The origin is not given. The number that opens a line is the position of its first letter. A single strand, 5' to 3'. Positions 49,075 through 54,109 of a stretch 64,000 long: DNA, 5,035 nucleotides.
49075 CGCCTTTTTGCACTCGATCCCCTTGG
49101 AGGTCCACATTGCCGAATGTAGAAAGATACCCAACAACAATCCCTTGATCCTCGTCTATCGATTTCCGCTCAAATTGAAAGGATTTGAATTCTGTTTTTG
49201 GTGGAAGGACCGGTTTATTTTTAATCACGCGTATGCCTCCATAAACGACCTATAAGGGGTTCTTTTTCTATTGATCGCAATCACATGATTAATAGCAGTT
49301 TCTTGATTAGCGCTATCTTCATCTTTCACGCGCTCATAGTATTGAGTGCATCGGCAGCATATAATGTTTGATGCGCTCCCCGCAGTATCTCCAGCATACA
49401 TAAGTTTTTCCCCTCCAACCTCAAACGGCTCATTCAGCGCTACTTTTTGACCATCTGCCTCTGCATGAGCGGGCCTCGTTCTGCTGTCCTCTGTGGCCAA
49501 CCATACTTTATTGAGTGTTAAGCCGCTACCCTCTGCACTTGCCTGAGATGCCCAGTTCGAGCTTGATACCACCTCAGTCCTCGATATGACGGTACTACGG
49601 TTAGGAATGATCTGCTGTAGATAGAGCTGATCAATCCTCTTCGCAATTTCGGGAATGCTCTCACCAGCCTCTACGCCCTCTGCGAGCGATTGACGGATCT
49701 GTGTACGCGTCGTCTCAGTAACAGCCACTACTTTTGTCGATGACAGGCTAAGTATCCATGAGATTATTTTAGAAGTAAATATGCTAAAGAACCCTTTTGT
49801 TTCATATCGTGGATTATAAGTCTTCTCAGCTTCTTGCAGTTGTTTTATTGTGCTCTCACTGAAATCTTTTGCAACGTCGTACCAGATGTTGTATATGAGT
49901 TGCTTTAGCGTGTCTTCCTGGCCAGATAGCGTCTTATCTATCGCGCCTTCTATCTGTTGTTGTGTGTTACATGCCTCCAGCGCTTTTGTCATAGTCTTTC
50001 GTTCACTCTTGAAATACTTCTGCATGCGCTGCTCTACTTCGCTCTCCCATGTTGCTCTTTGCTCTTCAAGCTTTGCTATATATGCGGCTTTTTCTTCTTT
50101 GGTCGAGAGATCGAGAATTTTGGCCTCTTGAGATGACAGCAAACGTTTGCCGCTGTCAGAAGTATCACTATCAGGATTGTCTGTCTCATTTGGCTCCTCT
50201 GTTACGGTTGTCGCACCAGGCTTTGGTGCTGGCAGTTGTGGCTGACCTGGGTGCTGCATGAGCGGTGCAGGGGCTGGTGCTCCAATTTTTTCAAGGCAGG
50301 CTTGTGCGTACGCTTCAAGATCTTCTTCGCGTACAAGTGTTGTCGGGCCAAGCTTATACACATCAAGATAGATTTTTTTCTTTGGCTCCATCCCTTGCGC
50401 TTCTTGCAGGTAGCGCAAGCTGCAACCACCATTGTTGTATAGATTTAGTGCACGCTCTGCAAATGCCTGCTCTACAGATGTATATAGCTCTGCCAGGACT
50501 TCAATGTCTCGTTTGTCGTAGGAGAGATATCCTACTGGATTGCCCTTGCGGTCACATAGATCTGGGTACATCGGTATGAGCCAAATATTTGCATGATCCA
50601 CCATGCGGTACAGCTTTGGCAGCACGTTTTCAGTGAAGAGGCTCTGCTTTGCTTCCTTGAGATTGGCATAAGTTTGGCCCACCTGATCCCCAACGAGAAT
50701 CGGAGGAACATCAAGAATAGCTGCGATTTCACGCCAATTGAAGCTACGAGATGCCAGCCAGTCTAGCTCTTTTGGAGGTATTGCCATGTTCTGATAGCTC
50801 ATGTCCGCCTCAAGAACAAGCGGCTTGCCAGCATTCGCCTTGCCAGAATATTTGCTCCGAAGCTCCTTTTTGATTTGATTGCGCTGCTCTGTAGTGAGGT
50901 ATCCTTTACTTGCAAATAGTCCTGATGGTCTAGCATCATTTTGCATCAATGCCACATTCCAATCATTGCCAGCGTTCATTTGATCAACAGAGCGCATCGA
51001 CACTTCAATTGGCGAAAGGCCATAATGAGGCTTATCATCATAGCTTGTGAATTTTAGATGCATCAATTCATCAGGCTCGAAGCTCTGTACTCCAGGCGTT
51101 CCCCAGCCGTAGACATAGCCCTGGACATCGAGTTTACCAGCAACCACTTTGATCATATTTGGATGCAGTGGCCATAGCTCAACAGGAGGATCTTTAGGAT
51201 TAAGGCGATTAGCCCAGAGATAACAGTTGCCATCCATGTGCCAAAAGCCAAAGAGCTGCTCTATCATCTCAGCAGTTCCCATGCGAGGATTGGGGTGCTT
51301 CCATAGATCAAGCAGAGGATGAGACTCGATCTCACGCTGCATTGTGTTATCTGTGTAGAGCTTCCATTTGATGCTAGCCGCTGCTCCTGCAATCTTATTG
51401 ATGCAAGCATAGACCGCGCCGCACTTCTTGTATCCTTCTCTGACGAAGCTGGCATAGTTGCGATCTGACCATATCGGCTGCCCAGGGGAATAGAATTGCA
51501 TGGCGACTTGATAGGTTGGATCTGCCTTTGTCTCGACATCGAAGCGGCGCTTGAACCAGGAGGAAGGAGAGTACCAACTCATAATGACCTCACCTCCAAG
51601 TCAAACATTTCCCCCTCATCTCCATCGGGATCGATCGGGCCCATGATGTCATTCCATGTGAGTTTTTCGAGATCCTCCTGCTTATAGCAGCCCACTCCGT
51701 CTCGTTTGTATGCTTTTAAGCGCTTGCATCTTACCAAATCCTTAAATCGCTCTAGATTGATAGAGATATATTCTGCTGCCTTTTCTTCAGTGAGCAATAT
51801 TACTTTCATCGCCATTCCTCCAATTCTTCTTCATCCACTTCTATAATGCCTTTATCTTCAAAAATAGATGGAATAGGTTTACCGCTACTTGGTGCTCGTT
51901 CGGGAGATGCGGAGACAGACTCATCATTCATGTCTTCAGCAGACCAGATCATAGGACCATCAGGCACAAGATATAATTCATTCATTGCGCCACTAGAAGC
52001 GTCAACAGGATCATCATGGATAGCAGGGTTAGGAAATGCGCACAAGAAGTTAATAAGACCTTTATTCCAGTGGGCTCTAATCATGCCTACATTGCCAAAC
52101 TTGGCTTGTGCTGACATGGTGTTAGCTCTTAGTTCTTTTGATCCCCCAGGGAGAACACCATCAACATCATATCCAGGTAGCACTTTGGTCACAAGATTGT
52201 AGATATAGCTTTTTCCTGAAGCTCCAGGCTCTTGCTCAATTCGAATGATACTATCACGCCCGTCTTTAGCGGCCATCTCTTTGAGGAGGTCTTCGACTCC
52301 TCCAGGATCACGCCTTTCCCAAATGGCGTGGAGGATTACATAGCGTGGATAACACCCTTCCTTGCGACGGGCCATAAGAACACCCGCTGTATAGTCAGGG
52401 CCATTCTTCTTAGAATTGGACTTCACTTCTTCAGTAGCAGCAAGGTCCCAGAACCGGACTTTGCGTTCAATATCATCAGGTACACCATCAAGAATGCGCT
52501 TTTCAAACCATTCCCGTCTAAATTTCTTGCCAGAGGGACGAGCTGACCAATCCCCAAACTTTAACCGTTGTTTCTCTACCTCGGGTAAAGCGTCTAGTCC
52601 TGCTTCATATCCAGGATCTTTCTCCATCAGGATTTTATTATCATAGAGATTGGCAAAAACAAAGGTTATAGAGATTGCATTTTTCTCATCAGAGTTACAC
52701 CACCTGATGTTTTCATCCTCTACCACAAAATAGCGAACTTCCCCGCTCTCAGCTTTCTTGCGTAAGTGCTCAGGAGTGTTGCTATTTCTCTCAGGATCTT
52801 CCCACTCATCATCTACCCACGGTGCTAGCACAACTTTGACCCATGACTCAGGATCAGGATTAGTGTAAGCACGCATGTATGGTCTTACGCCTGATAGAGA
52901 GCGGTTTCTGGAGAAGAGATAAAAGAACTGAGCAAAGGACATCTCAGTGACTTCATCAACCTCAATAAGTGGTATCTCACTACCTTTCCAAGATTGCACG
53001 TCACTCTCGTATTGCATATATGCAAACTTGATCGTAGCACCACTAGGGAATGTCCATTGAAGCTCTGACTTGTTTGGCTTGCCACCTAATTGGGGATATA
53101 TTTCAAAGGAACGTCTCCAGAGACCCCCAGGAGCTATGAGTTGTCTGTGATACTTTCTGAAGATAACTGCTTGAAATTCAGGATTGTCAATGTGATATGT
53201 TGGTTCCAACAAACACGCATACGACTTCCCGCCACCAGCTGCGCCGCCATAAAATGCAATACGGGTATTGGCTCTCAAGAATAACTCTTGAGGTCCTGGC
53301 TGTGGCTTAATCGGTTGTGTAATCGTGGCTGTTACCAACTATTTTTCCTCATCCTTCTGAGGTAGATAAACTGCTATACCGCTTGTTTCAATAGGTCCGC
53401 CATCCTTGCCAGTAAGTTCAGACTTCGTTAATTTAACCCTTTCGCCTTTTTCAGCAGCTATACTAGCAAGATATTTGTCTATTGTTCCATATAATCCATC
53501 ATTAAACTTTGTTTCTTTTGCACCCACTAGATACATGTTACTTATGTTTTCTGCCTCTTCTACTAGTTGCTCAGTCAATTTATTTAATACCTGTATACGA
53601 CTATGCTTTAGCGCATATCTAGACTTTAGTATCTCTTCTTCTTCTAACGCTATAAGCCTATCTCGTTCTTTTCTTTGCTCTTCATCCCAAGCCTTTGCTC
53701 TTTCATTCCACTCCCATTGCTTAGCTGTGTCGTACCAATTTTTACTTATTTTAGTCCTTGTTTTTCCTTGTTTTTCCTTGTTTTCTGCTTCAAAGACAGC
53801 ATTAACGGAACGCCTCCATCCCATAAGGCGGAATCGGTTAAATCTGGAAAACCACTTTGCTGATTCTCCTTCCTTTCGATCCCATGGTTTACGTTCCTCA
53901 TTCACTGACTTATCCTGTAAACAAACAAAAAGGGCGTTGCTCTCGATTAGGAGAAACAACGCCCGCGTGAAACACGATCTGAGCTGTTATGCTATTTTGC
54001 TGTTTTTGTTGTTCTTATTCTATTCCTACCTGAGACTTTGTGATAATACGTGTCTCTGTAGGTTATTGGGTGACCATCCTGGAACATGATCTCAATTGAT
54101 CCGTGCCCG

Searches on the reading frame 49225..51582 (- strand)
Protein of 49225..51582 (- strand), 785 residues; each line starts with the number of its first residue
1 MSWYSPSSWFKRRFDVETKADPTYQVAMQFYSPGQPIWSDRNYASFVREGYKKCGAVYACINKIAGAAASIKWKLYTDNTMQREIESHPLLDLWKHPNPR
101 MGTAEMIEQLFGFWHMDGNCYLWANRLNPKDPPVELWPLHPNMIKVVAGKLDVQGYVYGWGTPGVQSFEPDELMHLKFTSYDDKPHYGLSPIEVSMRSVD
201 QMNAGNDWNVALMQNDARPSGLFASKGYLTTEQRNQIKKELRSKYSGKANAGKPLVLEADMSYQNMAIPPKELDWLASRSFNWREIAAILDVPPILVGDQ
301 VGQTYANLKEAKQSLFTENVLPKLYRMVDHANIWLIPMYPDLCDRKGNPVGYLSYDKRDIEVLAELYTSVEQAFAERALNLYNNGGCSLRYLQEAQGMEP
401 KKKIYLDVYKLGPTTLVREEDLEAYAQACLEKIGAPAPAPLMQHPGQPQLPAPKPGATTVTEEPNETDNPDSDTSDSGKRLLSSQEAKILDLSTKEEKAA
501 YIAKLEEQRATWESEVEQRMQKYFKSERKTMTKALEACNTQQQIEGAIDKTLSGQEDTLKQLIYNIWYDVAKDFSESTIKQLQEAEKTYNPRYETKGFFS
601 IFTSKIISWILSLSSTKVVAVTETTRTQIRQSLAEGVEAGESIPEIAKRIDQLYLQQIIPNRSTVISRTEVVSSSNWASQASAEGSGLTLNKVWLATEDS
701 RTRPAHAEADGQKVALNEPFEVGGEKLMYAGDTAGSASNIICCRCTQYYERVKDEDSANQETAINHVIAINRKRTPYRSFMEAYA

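Call 81: search_protein_families(library=phrogs, proteins=[window:49225-51582:-], max_evalue=0.001)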
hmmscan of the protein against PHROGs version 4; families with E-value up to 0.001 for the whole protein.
window:49225-51582:- (785 aa): 18 families
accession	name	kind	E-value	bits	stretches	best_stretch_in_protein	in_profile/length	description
phrog_2662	-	head and packaging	1.8e-103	348.5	2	15-338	22-357/717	portal protein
phrog_12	-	head and packaging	8.3e-68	230.9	1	8-337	52-367/646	portal protein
phrog_2468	-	head and packaging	3.5e-51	175.5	1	494-766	16-290/303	head morphogenesis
phrog_859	-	head and packaging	1.2e-30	107.8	1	615-748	150-287/807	portal protein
phrog_3517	-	head and packaging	6.2e-28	99.1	2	647-763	219-341/371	head morphogenesis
phrog_5929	-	head and packaging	1.8e-20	74.2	1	203-321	2-117/228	portal protein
phrog_6577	-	unknown function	4.3e-17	62.7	1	515-758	4-237/1066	-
phrog_595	-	head and packaging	7.2e-16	59.6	1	496-757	77-303/513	head maturation protease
phrog_21406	-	unknown function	4.3e-14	52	1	688-746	290-348/1668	-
phrog_18477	-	head and packaging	3.8e-13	50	1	669-748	212-296/760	head morphogenesis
phrog_34890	-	head and packaging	1.4e-10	41.1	1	685-748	240-304/679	head morphogenesis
phrog_15127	-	head and packaging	1.8e-10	41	1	602-743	103-244/602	head protein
phrog_324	-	head and packaging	8.3e-07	29.4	1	517-747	98-314/624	head morphogenesis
phrog_758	-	head and packaging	5.3e-05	23.7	1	621-764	170-304/326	head morphogenesis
phrog_115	-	head and packaging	6.8e-05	23.2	1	624-718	205-296/665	minor head protein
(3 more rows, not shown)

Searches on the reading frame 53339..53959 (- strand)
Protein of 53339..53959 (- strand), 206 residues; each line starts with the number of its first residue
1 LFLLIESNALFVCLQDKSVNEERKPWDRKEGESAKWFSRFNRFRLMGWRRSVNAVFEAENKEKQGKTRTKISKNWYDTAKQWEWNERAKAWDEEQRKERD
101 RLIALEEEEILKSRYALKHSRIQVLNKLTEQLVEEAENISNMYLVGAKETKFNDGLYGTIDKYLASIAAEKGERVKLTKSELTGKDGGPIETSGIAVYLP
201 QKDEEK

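Call 4: search_protein_families(library=pfam, proteins=[window:53339-53959:-], max_evalue=0.01)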
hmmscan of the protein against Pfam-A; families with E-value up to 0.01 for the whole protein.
window:53339-53959:- (206 aa): 0 families

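Call 81: search_protein_families(library=phrogs, proteins=[window:53339-53959:-], max_evalue=0.001)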
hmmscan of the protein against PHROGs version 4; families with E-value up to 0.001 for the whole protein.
window:53339-53959:- (206 aa): 1 family
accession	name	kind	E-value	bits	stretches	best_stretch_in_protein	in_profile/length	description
phrog_6299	-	head and packaging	9.8e-11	43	1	20-141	4-117/193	terminase small subunit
